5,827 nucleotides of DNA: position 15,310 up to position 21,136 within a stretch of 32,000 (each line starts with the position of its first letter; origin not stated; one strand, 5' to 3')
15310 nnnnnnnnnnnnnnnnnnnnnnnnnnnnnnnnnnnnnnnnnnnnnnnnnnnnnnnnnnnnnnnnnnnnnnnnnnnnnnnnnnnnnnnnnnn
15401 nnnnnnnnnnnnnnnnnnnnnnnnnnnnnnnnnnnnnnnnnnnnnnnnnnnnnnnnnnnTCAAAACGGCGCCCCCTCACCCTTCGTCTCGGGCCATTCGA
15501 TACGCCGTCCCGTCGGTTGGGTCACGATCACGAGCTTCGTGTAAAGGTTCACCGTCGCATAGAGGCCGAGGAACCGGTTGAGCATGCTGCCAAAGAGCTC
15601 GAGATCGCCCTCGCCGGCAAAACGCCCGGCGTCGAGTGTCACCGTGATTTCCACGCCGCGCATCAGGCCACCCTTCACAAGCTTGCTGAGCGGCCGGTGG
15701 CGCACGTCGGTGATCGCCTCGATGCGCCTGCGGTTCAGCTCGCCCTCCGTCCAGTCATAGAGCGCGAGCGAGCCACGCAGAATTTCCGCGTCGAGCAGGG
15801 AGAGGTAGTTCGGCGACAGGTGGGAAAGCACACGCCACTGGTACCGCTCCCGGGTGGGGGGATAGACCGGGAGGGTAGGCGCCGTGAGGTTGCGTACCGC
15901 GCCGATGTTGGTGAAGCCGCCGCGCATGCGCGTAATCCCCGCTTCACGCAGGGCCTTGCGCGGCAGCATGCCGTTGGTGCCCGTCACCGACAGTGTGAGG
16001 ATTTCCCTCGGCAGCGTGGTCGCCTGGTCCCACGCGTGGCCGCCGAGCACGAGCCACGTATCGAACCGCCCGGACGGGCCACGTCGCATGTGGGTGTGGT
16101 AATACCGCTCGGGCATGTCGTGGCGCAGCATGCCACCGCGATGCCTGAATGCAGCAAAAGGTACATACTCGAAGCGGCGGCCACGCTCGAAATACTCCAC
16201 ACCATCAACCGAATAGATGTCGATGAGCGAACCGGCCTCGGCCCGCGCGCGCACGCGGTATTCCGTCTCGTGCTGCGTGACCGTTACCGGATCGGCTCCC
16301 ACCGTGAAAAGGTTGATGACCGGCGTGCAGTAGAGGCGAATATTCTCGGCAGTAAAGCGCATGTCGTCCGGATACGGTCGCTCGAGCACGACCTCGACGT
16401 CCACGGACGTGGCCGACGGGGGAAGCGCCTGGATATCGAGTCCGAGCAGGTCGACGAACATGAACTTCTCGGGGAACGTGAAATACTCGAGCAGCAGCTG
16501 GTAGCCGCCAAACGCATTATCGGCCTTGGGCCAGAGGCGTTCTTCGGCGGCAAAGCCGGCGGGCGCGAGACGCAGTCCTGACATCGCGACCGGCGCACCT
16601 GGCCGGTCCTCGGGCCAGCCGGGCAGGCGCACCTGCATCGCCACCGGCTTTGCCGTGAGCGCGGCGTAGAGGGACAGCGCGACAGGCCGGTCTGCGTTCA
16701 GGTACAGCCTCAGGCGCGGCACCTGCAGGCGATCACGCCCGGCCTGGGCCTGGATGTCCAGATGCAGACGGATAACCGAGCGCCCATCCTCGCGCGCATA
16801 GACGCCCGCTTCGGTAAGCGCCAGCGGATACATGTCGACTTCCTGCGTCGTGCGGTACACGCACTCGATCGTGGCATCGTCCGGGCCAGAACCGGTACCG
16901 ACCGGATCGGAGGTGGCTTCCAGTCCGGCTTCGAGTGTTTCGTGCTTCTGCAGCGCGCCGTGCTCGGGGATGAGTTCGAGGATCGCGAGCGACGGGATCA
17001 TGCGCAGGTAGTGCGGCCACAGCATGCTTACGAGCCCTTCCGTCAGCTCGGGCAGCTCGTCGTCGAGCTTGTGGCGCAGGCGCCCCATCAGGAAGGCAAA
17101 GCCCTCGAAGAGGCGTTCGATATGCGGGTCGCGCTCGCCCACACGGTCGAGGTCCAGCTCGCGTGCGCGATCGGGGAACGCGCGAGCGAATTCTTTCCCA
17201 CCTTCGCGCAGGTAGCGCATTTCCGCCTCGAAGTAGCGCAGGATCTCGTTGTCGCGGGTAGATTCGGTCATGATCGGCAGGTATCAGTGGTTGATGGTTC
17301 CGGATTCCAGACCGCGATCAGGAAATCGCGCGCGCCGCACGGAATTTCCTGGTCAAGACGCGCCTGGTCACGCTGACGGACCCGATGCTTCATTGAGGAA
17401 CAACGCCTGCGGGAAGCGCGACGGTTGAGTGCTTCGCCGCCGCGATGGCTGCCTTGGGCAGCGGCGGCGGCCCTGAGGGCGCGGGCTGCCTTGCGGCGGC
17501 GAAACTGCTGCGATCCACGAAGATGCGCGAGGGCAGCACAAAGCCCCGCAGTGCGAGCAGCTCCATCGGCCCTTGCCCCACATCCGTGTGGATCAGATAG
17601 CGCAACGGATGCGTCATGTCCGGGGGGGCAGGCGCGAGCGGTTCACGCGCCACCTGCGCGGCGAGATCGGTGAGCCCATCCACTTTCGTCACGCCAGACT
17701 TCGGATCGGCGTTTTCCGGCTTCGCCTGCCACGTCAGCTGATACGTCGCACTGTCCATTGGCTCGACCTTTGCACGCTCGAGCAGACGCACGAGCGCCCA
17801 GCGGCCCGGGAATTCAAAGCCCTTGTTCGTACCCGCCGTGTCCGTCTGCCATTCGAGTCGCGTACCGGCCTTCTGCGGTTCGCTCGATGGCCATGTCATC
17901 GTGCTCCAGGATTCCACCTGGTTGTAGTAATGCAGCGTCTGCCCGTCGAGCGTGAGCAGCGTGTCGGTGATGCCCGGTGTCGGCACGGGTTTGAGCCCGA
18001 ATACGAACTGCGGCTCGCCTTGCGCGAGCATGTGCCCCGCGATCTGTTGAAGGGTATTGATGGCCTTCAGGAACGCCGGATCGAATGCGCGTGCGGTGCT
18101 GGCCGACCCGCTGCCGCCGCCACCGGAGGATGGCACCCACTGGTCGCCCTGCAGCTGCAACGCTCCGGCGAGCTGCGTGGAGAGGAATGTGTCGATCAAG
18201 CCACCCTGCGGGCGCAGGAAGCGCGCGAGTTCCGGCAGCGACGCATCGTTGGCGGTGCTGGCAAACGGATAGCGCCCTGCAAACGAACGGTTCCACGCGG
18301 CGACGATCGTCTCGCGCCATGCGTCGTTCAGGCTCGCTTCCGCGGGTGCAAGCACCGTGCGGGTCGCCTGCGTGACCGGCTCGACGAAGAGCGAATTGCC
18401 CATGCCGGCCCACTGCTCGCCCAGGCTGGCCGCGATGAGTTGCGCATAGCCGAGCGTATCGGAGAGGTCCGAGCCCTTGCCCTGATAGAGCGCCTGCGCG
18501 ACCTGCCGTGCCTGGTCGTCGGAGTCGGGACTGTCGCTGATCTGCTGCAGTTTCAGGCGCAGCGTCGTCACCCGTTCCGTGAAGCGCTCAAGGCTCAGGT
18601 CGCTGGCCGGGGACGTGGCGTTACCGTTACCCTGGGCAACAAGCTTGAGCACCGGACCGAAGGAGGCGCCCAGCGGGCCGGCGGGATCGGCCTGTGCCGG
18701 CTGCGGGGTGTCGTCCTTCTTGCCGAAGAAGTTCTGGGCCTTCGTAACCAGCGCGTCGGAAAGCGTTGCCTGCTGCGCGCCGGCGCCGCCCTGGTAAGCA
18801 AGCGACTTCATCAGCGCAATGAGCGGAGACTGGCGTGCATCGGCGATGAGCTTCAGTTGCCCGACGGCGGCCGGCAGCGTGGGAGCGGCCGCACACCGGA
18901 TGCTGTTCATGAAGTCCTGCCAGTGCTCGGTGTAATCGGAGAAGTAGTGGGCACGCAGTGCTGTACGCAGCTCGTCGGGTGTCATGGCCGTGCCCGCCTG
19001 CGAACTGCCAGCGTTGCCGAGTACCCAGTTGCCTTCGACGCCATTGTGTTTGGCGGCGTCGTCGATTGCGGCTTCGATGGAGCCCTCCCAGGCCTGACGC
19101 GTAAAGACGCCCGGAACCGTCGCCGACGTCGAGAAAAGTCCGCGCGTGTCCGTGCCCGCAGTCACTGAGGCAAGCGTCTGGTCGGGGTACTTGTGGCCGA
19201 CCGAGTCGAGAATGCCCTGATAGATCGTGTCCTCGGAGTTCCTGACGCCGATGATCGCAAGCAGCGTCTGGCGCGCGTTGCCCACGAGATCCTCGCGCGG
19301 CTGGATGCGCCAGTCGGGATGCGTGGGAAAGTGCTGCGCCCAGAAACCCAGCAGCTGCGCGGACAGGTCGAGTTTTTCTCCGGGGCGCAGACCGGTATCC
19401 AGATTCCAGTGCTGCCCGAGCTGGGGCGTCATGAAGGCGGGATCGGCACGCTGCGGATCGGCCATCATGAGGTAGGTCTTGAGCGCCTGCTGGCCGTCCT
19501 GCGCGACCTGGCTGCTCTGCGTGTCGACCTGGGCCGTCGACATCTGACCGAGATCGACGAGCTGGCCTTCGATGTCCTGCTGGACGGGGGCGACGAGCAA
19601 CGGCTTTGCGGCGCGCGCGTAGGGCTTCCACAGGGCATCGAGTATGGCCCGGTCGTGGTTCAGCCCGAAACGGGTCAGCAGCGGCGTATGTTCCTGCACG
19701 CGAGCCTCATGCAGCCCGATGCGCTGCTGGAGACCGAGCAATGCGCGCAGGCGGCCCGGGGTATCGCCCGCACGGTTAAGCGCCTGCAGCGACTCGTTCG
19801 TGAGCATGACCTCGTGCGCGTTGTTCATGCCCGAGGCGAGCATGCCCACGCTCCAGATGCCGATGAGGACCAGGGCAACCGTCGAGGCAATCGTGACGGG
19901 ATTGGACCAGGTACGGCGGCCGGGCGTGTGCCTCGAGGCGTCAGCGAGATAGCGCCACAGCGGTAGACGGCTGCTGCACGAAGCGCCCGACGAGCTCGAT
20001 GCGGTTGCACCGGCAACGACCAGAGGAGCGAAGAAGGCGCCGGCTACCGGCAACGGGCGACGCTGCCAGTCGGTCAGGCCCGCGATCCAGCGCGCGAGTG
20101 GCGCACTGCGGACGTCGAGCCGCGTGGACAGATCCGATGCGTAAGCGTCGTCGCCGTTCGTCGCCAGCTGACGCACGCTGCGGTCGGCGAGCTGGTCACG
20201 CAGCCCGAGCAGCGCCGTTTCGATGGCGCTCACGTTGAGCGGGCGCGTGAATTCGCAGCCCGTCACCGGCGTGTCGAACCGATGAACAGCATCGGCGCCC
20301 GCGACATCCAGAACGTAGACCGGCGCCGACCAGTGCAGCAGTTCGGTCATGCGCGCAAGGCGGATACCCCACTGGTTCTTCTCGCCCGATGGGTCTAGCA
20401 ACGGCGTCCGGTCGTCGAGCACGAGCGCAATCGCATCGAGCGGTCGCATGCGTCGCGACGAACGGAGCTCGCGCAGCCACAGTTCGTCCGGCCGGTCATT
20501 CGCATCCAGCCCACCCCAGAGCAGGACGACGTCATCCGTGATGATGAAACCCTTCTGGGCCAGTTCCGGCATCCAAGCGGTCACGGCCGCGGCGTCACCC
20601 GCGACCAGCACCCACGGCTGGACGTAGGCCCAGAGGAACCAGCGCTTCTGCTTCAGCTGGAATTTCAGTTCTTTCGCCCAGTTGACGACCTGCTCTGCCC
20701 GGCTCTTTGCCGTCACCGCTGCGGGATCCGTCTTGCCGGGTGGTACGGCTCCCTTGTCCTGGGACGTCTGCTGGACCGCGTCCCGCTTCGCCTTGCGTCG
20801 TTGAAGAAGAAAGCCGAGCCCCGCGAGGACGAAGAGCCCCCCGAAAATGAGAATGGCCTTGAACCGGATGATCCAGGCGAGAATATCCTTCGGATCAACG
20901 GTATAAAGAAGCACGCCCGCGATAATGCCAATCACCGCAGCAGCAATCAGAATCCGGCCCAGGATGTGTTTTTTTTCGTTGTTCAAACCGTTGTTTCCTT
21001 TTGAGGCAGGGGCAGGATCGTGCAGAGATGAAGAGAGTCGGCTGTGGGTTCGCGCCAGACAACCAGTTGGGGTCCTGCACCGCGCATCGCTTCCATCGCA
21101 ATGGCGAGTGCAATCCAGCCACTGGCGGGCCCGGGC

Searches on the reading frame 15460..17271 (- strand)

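Call 50: search_protein_families(library=pfam, proteins=[window:15460-17271:-], max_evalue=0.001)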
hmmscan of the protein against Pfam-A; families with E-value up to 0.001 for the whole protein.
window:15460-17271:- (603 aa): 1 family
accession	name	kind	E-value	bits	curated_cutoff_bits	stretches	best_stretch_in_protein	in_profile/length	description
PF05947.17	T6SS_TssF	-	1.9e-167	558.9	25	1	7-599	2-607/608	Type VI secretion system, TssF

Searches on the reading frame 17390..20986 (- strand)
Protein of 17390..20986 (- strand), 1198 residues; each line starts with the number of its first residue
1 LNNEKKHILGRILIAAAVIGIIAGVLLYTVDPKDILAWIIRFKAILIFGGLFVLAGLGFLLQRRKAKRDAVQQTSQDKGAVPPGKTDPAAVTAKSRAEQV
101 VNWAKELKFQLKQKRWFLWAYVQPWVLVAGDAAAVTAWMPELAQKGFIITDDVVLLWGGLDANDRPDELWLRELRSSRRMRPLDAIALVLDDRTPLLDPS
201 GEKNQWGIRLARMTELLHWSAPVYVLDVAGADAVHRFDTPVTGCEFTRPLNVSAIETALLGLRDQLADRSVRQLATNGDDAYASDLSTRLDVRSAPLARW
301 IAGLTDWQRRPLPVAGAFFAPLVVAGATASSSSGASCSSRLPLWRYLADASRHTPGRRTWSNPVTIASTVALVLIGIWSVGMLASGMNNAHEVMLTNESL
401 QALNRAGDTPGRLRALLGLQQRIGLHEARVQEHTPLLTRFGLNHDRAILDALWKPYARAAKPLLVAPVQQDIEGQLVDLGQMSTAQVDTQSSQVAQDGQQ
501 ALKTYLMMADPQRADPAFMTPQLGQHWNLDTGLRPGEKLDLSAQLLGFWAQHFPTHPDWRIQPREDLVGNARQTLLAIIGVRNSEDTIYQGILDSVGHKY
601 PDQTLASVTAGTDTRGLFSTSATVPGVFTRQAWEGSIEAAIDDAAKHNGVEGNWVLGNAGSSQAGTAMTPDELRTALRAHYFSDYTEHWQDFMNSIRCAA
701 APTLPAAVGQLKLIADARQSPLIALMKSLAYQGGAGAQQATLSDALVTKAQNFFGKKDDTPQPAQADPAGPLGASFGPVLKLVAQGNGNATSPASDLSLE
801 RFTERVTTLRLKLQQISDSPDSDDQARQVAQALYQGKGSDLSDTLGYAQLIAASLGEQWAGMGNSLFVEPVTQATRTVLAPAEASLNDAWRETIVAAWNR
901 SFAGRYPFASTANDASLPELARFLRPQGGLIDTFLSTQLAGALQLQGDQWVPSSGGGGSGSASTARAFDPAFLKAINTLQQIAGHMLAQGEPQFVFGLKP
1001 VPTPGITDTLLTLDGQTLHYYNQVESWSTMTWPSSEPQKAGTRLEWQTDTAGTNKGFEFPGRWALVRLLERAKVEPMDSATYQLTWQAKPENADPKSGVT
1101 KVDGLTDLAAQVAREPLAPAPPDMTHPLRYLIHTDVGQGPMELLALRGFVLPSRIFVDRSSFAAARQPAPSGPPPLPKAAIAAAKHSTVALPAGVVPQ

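Call 50: search_protein_families(library=pfam, proteins=[window:17390-20986:-], max_evalue=0.001)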
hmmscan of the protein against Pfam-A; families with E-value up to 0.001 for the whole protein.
window:17390-20986:- (1198 aa): 3 families
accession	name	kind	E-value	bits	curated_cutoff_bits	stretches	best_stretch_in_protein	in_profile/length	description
PF06761.17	IcmF-related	-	1.9e-58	198.8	27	1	414-732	2-306/308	Intracellular multiplication and human macrophage-killing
PF21070.2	IcmF_helical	-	1.9e-34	118.5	24.1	1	881-991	1-105/106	Type VI secretion protein IcmF helical domain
PF06744.18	IcmF_C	-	1.5e-22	80.2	26.7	1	996-1091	1-96/106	Type VI secretion protein IcmF C2-like domain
